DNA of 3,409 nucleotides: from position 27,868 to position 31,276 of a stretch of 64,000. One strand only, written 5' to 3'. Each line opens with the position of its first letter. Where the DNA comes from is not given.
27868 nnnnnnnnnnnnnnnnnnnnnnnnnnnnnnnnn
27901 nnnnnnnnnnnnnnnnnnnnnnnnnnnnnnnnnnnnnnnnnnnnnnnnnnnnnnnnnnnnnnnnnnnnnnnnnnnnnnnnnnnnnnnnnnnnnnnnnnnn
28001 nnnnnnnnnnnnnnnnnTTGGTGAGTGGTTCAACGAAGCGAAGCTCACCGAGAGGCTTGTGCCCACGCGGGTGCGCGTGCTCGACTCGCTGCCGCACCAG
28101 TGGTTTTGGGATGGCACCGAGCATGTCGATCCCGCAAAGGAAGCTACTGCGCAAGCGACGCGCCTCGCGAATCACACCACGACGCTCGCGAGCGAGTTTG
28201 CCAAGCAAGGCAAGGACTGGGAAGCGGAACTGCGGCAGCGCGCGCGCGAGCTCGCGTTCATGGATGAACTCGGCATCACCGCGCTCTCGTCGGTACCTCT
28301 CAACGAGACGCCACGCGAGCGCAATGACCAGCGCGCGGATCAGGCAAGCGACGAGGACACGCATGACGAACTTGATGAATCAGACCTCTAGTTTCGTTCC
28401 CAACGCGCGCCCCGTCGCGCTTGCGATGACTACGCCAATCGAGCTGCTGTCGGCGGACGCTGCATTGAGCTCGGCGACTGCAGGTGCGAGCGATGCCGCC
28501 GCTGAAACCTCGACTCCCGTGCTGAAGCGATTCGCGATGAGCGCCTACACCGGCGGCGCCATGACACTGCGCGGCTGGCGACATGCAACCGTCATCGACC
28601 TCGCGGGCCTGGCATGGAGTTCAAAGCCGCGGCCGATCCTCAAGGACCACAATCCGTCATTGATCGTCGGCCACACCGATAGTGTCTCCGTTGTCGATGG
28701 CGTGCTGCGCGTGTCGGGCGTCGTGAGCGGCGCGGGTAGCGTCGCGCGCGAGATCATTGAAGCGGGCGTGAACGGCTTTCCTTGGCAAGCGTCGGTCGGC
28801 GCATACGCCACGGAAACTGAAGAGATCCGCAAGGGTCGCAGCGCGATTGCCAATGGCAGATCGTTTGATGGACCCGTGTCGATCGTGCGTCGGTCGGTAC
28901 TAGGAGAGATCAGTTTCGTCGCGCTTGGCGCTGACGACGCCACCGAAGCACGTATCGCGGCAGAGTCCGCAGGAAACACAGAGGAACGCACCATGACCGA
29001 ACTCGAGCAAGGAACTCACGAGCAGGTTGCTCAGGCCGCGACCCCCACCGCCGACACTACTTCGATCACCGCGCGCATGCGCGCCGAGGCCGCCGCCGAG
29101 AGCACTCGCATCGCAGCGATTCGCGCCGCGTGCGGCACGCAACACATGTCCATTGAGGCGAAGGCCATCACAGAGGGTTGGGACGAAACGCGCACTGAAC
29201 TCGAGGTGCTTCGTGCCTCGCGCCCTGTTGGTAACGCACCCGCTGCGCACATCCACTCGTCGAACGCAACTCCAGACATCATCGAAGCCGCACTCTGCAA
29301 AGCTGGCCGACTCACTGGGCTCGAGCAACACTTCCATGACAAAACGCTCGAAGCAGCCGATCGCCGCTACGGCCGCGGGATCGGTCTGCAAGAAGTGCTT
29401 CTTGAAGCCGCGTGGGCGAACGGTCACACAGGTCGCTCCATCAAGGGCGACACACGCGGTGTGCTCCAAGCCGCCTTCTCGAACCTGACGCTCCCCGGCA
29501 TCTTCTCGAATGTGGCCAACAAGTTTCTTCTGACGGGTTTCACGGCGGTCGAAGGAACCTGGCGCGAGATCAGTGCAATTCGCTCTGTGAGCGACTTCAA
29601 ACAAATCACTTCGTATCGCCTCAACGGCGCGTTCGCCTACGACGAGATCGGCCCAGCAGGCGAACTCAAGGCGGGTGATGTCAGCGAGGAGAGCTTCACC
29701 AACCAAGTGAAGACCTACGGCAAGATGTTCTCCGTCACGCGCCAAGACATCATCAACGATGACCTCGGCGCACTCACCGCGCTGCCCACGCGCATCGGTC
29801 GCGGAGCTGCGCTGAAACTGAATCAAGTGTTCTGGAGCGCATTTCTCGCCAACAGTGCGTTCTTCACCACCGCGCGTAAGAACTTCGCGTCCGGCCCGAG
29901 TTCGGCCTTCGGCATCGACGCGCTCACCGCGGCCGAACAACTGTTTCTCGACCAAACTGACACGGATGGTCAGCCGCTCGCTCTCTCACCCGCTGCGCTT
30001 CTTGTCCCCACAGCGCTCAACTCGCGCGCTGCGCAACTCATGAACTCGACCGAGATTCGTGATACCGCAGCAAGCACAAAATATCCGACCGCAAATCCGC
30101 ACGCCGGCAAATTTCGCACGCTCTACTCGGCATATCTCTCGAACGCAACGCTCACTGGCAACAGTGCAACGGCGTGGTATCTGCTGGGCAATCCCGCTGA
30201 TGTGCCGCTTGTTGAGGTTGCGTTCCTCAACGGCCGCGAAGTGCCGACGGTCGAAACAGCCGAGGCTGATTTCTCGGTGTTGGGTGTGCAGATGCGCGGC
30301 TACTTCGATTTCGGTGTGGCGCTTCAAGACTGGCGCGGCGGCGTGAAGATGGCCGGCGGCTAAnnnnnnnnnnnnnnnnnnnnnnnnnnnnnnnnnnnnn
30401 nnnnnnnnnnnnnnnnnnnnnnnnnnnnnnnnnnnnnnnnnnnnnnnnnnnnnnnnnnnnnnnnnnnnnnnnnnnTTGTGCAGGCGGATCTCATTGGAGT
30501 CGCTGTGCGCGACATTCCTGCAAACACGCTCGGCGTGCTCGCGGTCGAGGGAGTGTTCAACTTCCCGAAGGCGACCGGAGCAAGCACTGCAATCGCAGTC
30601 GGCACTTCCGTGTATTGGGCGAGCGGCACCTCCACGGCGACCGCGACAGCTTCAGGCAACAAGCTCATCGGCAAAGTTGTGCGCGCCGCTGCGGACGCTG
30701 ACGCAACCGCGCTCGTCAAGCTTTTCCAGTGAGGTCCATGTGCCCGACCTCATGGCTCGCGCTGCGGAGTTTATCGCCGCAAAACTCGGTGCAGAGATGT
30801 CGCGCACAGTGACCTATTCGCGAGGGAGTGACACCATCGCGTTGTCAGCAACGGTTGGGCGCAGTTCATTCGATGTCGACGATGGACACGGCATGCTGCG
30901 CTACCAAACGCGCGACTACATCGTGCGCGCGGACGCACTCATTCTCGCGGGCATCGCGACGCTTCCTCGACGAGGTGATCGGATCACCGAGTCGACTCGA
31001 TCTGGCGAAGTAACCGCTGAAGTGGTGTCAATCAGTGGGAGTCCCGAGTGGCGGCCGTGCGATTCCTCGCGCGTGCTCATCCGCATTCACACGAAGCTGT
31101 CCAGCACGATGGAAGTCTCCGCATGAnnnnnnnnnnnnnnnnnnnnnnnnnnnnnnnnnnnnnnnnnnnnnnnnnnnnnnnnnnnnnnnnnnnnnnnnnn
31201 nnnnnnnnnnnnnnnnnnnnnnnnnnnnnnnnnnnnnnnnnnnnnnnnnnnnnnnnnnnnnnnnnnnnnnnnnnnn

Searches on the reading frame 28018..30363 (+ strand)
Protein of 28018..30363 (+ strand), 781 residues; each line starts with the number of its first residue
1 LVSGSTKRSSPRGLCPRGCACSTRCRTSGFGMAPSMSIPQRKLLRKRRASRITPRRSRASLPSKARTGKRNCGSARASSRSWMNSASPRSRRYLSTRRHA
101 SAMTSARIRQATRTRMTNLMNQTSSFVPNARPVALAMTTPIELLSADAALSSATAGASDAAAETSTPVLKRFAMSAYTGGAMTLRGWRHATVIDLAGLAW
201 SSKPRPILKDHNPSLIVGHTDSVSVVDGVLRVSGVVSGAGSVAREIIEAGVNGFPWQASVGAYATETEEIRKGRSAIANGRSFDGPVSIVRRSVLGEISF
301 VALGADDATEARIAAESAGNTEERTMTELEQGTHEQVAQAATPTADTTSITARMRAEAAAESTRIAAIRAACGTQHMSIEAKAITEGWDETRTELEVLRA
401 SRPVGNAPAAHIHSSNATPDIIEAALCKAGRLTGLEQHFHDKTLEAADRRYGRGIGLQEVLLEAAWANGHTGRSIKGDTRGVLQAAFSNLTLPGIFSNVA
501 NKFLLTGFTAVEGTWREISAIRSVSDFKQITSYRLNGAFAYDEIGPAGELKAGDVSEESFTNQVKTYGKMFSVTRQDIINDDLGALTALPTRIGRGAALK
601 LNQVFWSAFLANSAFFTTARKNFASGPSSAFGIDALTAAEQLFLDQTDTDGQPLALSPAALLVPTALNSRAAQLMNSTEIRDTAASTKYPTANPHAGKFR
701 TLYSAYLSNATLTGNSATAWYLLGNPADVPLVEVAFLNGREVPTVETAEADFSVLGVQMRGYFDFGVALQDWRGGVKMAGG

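Call 13: search_protein_families(library=phrogs, proteins=[window:28018-30363:+], max_evalue=0.001)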
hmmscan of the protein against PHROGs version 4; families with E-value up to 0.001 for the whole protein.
window:28018-30363:+ (781 aa): 6 families
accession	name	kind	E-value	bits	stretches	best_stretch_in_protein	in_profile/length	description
phrog_4523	-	head and packaging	2.3e-79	268.8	1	206-780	73-643/644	major head and protease protein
phrog_133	-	head and packaging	7.6e-60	204.3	1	320-780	213-667/668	head maturation protease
phrog_29592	-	unknown function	2e-16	60.4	1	513-745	618-850/893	-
phrog_26519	-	unknown function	1.7e-15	58.2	1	587-778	3-190/192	-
phrog_3244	-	head and packaging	4.8e-15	57.1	1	183-336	60-204/326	head maturation protease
phrog_371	-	head and packaging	4.9e-08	33.6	0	634-706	238-302/303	major head protein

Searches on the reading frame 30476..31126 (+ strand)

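Call 65: search_protein_families(library=pfam, proteins=[window:30476-31126:+], max_evalue=0.001)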
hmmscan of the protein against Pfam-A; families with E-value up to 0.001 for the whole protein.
window:30476-31126:+ (216 aa): 1 family
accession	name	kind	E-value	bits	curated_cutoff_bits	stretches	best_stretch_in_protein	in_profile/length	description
PF25138.1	Phage_H_T_join_3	-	1.4e-32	112.7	27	1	91-211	2-123/125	Phage head-tail joining protein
